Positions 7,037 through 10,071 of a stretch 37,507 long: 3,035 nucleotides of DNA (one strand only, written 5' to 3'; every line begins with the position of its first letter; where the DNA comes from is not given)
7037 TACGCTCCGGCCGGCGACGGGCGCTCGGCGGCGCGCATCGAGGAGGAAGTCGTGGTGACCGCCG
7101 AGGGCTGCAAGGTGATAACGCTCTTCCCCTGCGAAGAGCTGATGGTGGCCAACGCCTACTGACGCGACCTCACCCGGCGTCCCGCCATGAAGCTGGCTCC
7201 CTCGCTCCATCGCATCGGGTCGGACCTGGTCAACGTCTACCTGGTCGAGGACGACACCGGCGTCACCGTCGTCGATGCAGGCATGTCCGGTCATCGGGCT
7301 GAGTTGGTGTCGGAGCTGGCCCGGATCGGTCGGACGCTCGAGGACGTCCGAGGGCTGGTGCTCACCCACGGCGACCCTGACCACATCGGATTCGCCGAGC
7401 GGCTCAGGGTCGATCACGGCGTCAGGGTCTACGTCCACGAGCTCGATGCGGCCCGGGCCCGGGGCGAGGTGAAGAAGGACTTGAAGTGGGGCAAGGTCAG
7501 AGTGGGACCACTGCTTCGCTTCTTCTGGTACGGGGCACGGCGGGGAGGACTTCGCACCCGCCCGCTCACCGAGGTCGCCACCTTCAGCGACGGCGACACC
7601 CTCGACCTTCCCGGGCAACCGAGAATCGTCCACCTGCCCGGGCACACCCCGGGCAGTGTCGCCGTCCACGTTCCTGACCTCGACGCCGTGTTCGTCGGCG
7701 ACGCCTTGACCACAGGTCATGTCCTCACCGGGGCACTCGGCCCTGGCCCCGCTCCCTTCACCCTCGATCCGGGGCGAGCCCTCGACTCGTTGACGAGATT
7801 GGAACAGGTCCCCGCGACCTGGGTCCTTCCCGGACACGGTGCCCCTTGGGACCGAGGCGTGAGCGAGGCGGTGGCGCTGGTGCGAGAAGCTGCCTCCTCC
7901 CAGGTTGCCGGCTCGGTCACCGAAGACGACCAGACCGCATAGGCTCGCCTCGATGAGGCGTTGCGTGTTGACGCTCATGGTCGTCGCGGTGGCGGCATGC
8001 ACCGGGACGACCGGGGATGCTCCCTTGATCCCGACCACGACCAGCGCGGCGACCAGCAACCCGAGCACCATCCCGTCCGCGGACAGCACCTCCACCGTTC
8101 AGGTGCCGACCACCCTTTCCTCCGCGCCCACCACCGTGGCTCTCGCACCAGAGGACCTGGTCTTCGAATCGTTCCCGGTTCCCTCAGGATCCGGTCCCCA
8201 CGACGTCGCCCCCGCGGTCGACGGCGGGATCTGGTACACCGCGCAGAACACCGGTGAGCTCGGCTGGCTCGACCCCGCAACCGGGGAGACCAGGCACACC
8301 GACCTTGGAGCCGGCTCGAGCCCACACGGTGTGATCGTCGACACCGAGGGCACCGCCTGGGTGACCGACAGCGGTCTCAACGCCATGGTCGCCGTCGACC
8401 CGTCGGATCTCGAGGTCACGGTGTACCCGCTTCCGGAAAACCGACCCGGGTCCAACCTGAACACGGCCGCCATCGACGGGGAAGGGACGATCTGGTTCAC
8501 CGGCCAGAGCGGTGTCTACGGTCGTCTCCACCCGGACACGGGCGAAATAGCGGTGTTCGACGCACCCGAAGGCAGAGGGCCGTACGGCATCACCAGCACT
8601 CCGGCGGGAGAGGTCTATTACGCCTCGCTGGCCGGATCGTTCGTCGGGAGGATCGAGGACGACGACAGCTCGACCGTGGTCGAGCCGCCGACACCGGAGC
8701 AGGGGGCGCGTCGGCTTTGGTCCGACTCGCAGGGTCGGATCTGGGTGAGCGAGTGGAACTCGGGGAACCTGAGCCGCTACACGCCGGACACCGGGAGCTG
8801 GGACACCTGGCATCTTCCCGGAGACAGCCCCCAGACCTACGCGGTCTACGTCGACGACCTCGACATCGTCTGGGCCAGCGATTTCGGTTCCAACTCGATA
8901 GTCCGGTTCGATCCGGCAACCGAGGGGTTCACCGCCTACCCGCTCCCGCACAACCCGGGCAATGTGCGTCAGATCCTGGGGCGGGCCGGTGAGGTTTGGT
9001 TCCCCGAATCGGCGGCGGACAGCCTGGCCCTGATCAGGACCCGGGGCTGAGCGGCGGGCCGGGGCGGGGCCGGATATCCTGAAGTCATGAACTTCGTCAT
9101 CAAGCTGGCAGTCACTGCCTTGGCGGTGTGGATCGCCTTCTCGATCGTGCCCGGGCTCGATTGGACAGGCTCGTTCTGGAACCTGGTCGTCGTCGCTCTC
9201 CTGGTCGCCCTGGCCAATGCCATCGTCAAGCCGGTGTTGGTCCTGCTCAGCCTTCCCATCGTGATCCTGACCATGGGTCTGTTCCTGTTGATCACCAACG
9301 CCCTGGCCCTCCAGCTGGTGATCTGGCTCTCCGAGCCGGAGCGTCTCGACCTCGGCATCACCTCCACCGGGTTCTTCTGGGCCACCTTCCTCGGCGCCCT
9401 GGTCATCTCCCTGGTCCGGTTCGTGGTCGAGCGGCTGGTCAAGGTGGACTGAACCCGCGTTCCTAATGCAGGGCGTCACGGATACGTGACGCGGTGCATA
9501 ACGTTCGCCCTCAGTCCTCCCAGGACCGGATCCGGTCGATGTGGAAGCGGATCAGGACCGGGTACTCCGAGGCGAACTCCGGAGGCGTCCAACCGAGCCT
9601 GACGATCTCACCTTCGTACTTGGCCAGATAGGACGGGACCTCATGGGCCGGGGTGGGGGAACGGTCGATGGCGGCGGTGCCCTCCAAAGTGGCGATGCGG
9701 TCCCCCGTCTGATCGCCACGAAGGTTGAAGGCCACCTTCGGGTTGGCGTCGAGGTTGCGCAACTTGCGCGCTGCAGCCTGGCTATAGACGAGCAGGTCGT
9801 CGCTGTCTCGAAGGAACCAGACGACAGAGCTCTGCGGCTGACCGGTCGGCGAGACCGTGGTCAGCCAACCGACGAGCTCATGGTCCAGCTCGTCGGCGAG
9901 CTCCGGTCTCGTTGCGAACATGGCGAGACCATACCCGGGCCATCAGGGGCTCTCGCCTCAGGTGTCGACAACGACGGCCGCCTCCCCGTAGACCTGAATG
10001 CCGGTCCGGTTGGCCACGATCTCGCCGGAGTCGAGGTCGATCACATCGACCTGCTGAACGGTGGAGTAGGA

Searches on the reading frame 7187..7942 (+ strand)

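Call 9: search_protein_families(library=pfam, proteins=[window:7187-7942:+])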
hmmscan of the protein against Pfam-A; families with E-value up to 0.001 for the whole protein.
window:7187-7942:+ (251 aa): 2 families
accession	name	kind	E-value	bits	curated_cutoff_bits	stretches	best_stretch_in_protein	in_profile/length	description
PF00753.33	Lactamase_B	-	8.3e-31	107.9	22.7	1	13-217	4-196/196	Metallo-beta-lactamase superfamily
PF19583.5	ODP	-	3.5e-05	24.2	27.2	1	15-86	3-74/194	ODP family beta lactamase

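Call 13: search_protein_families(library=ncbifam, proteins=[window:7187-7942:+], max_evalue=0.00001)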
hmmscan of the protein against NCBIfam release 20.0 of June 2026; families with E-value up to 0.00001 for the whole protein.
window:7187-7942:+ (251 aa): 13 families
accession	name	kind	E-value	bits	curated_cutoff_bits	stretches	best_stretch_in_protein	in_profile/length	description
NF053820.1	MBLfold_Strvi7410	exception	1.4e-14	54.3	525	1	17-222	26-258/343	Strvi_7410 family MBL fold metallo-hydrolase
NF033105.1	bla_subclass_B3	equivalog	7.8e-14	51.6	240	1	2-90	10-98/257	subclass B3 metallo-beta-lactamase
NF012229.1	bla_class_B_core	domain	7.2e-12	45.7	100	1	15-163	18-139/139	metallo-beta-lactamase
TIGR03413.1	GSH_gloB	equivalog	2.1e-09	37.2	200.8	0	132-217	85-164/248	hydroxyacylglutathione hydrolase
NF000454.2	blaCPS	exception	1.8e-08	34.4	620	1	2-106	39-143/290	CPS family subclass B3 metallo-beta-lactamase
NF000427.2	blaCAU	exception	3.8e-08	32.9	500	1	7-93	18-106/262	CAU/MBL1b family subclass B3 metallo-beta-lactamase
NF000455.2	blaESP-1_fam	exception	5e-08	32.8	600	1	6-106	43-143/290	ESP-1 family subclass B3 metallo-beta-lactamase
NF012101.1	blaGOB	exception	6.7e-08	32.2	560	1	2-159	39-181/290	GOB family subclass B3 metallo-beta-lactamase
TIGR04558.1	SoxH_rel_PQQ_1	hypoth_equivalog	1e-07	31.4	300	0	11-67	30-85/285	quinoprotein relay system zinc metallohydrolase 1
NF033106.1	blaL1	exception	1.2e-07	31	560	0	3-102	47-146/290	L1 family subclass B3 metallo-beta-lactamase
NF040644.1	blaPAM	exception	1.1e-06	28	615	0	6-78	48-120/287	PAM family subclass B3 metallo-beta-lactamase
NF000405.1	HARLDQ_not_B3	exception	5.3e-06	26.2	350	0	2-103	27-128/267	HARLDQ motif MBL-fold protein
NF041804.1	MBL_fold_SolJ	exception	6.1e-06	25.6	350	0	52-89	52-89/224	solanimycin biosynthesis MBL-fold hydrolase SolJ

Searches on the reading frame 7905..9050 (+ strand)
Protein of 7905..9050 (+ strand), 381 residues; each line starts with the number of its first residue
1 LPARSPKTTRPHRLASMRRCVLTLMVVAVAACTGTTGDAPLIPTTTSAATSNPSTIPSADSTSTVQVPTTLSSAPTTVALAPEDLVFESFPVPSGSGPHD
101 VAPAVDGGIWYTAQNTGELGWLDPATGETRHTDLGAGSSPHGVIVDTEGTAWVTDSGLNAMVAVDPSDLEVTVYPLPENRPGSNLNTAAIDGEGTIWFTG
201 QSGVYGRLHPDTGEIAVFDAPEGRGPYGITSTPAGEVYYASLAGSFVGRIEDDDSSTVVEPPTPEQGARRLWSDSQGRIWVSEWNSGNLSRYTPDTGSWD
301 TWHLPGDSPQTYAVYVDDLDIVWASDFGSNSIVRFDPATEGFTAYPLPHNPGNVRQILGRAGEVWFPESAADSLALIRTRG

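Call 9: search_protein_families(library=pfam, proteins=[window:7905-9050:+])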
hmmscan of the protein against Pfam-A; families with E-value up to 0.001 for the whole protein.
window:7905-9050:+ (381 aa): 5 families
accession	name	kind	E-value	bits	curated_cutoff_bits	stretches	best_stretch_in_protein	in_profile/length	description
PF24684.1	Vgb_lyase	-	1.4e-47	162.3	50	2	84-324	42-280/290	Virginiamycin B lyase family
PF08450.18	SGL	-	2.1e-11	44.3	26.3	0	115-199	20-102/246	SMP-30/Gluconolactonase/LRE-like region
PF16819.11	DUF5074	-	4.1e-05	23.2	27.2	0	117-179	163-226/353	Domain of unknown function (DUF5074)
PF21959.2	DUF6923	-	0.00023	21.5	27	0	142-228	92-178/234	Repeat of unknown function (DUF6923)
PF01436.27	NHL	-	0.00031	21.1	20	0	139-157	3-21/28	NHL repeat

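Call 13: search_protein_families(library=ncbifam, proteins=[window:7905-9050:+], max_evalue=0.00001)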
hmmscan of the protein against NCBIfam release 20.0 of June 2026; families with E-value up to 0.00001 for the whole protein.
window:7905-9050:+ (381 aa): 2 families
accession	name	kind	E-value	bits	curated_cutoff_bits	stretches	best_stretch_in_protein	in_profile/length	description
NF000022.1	stregra_B_VgbA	exception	1.2e-19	70.6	600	1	138-339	15-213/299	streptogramin B lyase Vgb(A)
NF000096.1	stregra_B_VgbB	exception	1.4e-18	67.1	600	1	87-254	89-255/295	streptogramin B lyase Vgb(B)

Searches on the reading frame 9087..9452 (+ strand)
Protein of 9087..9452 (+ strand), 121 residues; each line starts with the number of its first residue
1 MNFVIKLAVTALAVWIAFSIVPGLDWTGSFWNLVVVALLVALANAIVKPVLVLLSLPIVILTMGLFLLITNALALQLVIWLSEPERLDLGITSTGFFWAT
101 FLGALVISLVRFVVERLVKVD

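Call 9: search_protein_families(library=pfam, proteins=[window:9087-9452:+])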
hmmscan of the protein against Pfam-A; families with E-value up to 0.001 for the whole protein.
window:9087-9452:+ (121 aa): 1 family
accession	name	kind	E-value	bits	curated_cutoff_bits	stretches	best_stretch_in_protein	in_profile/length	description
PF04020.18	Phage_holin_4_2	-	3.1e-23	82.8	28.8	1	1-112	1-104/105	Mycobacterial 4 TMS phage holin, superfamily IV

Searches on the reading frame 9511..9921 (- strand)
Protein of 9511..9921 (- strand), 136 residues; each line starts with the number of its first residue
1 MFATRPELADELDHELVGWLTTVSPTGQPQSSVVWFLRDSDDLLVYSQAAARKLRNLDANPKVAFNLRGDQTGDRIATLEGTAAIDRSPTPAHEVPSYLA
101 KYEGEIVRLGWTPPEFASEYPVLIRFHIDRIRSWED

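Call 10: search_protein_families(library=pfam, proteins=[window:9511-9921:-])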
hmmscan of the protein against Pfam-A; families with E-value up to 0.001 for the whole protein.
window:9511-9921:- (136 aa): 1 family
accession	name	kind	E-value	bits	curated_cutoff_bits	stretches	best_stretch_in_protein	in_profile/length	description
PF01243.27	PNPOx_N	-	1.6e-16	61.2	28.1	1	6-134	3-119/120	Pyridoxamine 5'-phosphate oxidase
